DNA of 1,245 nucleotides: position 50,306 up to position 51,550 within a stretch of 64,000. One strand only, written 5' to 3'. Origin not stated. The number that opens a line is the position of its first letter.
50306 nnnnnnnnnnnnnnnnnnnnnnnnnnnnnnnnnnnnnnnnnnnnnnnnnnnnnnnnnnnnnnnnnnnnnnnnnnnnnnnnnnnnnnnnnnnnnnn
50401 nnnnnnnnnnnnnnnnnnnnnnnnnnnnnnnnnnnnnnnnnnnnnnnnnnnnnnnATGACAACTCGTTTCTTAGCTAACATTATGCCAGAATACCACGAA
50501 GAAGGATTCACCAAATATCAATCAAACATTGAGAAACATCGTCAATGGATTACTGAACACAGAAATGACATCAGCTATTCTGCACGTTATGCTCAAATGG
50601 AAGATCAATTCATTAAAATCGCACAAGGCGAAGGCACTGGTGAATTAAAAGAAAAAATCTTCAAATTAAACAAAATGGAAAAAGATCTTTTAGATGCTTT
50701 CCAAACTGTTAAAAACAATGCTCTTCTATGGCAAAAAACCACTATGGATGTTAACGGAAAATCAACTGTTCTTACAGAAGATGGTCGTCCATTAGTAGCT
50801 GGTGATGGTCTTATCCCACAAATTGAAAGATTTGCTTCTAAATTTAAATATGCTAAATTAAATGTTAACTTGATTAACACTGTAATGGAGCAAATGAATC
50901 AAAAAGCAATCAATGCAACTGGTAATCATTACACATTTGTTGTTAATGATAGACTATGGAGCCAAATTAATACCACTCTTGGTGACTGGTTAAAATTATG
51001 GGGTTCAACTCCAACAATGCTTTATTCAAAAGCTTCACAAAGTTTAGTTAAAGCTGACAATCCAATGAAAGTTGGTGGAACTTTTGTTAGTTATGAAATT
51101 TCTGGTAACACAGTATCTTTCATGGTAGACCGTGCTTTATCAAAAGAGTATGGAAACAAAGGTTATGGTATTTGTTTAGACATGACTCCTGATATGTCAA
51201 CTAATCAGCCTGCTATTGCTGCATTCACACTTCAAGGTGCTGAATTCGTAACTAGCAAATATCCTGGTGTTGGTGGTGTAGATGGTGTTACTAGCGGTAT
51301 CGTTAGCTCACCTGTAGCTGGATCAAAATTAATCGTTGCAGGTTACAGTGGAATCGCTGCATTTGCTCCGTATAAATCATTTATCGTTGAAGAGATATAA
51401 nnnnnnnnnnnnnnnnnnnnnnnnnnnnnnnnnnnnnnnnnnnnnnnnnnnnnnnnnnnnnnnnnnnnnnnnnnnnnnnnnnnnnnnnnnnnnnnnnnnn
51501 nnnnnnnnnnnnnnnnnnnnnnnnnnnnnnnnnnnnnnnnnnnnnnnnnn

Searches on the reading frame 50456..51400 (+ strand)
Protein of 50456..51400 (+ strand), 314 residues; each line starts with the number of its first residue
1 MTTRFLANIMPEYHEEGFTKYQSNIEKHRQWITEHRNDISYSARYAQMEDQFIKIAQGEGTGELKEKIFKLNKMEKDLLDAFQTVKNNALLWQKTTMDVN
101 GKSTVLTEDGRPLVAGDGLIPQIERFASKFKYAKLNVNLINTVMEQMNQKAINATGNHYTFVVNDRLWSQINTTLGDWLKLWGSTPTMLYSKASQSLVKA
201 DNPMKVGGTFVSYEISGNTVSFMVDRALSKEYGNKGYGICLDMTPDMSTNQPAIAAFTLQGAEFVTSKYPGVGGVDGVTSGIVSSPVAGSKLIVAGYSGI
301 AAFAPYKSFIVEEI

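Call 15: search_protein_families(library=phrogs, proteins=[window:50456-51400:+], max_evalue=0.001)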
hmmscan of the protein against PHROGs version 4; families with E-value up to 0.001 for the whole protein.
window:50456-51400:+ (314 aa): 0 families

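Call 61: search_protein_families(library=pfam, proteins=[window:50456-51400:+], max_evalue=0.001)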
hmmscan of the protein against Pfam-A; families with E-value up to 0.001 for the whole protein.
window:50456-51400:+ (314 aa): 1 family
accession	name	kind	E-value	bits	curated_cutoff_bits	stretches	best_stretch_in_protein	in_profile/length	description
PF23898.1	Crass_capsid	-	5.4e-09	35.4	27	1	72-220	239-385/496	Crassvirus major capsid protein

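Call 95: search_dna_similar(query=window:50456-51400:+, collection=phages, mode=protein, max_evalue=0.001, max_rows=12)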
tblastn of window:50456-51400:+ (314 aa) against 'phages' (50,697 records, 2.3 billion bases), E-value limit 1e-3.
Records with a match: 2; places in all: 2; records where one place covers at least 80% of the query: 2.
Best place of each record, by identity: <60% 2.
By first word of the organism name: Bacteriophage 2.
By host as written in the record: - 2.
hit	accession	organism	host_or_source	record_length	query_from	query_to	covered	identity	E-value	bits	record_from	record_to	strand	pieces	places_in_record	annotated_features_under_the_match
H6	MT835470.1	Bacteriophage sp.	human fecal samples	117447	2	314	100%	51.4%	2e-104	340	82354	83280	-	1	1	record has no annotation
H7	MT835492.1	Bacteriophage sp.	human fecal samples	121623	1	314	100%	49.8%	7e-95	312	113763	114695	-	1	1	record has no annotation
